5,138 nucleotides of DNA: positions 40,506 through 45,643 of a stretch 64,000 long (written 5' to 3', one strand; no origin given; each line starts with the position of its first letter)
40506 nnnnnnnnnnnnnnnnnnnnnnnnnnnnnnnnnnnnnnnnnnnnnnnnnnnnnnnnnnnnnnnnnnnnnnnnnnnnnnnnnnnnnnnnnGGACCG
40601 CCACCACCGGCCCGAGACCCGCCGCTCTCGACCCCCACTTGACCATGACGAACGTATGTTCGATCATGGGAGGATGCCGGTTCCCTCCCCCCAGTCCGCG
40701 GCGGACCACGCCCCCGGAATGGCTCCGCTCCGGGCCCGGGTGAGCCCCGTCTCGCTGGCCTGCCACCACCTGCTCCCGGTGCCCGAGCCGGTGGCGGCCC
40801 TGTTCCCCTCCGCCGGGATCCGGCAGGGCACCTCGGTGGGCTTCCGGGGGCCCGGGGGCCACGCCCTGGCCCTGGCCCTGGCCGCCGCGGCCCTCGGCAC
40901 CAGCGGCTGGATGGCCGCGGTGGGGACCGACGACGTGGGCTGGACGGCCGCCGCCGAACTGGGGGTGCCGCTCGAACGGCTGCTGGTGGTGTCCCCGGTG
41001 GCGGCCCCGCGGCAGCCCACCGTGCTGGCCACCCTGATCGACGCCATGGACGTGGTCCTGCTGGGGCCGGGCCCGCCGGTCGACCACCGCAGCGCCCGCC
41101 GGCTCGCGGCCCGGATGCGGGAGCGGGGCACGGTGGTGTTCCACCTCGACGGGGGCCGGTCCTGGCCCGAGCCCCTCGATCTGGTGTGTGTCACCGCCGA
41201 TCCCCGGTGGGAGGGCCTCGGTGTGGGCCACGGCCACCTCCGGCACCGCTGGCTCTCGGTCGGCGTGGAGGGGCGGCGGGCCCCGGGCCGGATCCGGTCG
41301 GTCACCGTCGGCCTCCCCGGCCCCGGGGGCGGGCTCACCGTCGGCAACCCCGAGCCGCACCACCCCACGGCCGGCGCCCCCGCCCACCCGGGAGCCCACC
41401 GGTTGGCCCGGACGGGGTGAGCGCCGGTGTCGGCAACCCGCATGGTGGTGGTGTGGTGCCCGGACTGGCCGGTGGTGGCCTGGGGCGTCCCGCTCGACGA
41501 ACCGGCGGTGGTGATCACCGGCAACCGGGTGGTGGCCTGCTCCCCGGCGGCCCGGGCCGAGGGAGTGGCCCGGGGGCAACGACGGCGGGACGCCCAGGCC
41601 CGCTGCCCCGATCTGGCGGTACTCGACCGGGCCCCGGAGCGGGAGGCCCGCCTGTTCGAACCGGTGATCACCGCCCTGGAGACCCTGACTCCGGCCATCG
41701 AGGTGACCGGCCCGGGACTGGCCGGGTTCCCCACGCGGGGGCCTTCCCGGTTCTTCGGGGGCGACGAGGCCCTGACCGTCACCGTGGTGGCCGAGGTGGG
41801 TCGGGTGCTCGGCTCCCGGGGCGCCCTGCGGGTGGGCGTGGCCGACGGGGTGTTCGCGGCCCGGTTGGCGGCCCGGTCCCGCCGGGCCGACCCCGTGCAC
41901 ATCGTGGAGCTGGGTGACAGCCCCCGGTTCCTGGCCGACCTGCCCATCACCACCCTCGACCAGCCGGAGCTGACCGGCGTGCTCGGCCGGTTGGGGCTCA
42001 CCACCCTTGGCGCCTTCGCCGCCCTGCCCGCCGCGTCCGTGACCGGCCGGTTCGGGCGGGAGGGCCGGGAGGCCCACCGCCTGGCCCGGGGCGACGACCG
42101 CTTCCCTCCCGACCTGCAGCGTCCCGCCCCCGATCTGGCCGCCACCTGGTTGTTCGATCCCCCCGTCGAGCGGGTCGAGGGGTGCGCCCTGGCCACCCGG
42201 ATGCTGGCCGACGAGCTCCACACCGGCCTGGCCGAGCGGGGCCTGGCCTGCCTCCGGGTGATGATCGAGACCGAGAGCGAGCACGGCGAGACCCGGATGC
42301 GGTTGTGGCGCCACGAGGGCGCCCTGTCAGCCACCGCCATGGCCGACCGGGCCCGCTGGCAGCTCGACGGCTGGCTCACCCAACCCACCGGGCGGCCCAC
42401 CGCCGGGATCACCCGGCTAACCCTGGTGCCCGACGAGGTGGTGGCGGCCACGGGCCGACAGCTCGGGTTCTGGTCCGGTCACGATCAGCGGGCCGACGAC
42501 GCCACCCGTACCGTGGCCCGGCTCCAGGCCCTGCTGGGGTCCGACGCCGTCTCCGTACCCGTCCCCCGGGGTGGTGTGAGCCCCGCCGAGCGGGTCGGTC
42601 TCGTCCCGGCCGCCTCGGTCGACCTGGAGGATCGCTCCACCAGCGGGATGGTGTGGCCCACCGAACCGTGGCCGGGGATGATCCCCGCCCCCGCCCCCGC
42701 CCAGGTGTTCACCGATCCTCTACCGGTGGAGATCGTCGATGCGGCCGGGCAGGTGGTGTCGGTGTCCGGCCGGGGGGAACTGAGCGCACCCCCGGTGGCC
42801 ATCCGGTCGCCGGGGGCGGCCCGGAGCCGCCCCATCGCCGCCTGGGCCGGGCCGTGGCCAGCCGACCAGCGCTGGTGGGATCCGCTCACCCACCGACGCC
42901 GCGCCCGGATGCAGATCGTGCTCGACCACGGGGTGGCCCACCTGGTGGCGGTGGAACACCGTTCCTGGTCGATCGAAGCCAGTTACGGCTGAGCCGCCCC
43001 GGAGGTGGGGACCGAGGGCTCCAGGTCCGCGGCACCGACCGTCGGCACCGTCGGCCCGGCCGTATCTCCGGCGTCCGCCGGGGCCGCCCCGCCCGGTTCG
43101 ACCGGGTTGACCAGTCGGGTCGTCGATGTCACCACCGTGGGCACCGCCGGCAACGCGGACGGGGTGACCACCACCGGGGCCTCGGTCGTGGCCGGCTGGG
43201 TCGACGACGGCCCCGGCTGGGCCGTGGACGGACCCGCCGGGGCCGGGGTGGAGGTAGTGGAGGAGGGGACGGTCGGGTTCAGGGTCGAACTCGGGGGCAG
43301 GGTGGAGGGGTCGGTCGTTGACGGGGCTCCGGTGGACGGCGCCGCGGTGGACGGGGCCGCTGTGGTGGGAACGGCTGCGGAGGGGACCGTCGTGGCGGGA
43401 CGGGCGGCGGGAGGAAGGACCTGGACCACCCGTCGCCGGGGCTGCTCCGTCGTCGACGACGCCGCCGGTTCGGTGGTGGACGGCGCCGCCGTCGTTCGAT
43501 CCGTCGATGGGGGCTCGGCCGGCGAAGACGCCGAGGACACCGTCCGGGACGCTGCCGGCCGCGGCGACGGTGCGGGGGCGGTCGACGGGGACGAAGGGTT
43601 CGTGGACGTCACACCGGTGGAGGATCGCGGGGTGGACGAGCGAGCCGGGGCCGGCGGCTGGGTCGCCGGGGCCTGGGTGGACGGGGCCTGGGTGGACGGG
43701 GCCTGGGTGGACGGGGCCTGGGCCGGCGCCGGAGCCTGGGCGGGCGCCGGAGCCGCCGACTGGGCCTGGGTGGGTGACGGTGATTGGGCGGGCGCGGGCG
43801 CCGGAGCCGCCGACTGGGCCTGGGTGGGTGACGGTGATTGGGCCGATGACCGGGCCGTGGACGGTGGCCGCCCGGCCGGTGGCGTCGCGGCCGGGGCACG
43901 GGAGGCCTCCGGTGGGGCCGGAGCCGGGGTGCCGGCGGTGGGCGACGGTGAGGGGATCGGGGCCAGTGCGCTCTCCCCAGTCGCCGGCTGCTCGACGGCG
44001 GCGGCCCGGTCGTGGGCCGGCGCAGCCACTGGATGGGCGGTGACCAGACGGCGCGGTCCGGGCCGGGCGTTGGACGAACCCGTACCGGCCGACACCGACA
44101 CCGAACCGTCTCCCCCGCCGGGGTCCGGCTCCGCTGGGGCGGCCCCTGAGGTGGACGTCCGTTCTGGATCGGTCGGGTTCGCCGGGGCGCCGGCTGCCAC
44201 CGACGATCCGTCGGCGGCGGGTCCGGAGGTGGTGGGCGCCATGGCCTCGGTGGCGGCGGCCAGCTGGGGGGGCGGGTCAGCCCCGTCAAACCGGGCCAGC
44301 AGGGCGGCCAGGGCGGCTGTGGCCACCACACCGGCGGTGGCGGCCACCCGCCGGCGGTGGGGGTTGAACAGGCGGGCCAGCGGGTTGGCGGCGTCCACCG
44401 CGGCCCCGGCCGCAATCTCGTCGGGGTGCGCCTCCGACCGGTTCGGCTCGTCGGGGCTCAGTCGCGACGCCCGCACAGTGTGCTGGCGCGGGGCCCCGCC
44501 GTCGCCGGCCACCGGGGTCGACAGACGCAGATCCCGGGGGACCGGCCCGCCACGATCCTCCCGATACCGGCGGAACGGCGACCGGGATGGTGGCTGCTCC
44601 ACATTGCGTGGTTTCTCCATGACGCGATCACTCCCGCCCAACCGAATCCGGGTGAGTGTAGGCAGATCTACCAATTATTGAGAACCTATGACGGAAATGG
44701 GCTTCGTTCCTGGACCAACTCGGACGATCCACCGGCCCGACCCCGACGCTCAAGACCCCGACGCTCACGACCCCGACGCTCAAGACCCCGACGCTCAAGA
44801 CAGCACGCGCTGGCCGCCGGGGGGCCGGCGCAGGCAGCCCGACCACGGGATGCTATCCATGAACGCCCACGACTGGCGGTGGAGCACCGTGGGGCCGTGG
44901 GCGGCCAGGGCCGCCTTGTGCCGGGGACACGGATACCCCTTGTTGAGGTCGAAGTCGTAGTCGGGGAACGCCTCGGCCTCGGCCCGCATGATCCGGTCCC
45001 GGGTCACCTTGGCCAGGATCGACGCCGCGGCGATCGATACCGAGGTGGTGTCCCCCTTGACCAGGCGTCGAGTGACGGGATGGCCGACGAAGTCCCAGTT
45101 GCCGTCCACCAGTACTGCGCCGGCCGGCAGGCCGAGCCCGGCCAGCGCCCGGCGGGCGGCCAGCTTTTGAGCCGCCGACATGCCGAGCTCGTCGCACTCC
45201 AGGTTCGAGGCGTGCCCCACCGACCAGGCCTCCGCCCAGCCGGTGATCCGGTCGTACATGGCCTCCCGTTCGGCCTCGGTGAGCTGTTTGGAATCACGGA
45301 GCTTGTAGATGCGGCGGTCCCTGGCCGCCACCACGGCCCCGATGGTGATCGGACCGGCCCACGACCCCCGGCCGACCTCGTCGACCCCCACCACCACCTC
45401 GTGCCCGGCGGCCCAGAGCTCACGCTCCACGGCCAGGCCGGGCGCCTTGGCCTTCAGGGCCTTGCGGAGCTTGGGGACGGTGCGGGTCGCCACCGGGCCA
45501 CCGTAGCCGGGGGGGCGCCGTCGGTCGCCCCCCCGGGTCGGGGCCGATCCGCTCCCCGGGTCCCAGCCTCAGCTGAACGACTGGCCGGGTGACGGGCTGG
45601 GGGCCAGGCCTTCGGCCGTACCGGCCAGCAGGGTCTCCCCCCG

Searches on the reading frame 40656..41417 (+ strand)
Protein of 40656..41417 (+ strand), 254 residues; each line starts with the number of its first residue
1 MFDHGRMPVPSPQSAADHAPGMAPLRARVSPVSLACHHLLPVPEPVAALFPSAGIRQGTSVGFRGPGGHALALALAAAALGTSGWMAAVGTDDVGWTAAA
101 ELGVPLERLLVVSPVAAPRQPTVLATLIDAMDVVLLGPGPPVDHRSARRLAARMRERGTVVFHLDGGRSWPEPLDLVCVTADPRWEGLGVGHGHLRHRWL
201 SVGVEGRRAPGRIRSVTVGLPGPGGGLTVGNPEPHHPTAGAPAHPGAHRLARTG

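Call 8: search_protein_families(library=pfam, proteins=[window:40656-41417:+], max_evalue=0.001)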
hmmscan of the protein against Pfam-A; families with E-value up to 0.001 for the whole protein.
window:40656-41417:+ (254 aa): 0 families

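Call 38: search_protein_families(library=ncbifam, proteins=[window:40656-41417:+], max_evalue=0.001)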
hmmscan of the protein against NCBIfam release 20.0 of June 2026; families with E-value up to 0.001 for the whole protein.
window:40656-41417:+ (254 aa): 1 family
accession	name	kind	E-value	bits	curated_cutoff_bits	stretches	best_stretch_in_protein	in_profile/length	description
NF058630.1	repair_Rv3395c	exception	1.1e-30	106.3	65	1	49-207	1-153/153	DnaE2-dependent mutagenesis accessory factor ImuA'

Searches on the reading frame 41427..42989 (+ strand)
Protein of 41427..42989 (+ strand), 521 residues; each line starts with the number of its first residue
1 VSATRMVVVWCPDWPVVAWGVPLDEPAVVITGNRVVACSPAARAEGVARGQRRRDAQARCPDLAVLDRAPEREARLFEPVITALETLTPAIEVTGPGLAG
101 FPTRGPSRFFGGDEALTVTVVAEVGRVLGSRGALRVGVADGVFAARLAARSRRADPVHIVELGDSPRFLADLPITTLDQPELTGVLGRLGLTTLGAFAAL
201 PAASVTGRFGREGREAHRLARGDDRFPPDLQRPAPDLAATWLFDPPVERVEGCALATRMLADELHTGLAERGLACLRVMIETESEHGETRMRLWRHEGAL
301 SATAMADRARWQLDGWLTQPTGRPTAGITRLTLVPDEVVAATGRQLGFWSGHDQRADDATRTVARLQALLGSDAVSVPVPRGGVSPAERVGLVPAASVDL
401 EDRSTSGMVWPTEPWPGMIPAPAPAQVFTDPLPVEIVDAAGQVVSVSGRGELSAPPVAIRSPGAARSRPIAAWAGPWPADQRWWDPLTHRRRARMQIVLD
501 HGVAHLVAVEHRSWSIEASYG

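Call 8: search_protein_families(library=pfam, proteins=[window:41427-42989:+], max_evalue=0.001)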
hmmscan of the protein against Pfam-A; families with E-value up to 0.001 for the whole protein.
window:41427-42989:+ (521 aa): 1 family
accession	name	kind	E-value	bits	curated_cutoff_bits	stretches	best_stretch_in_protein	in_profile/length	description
PF00817.25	IMS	-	6.7e-10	39.5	23.2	1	25-149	21-147/148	impB/mucB/samB family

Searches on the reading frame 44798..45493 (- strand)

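Call 58: search_protein_families(library=pfam, proteins=[window:44798-45493:-], max_evalue=0.0001)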
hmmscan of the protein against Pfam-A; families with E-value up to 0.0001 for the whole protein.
window:44798-45493:- (232 aa): 1 family
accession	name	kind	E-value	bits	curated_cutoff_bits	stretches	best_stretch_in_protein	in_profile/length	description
PF01351.25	RNase_HII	-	1.7e-30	106.8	25.8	1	35-210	1-197/199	Ribonuclease HII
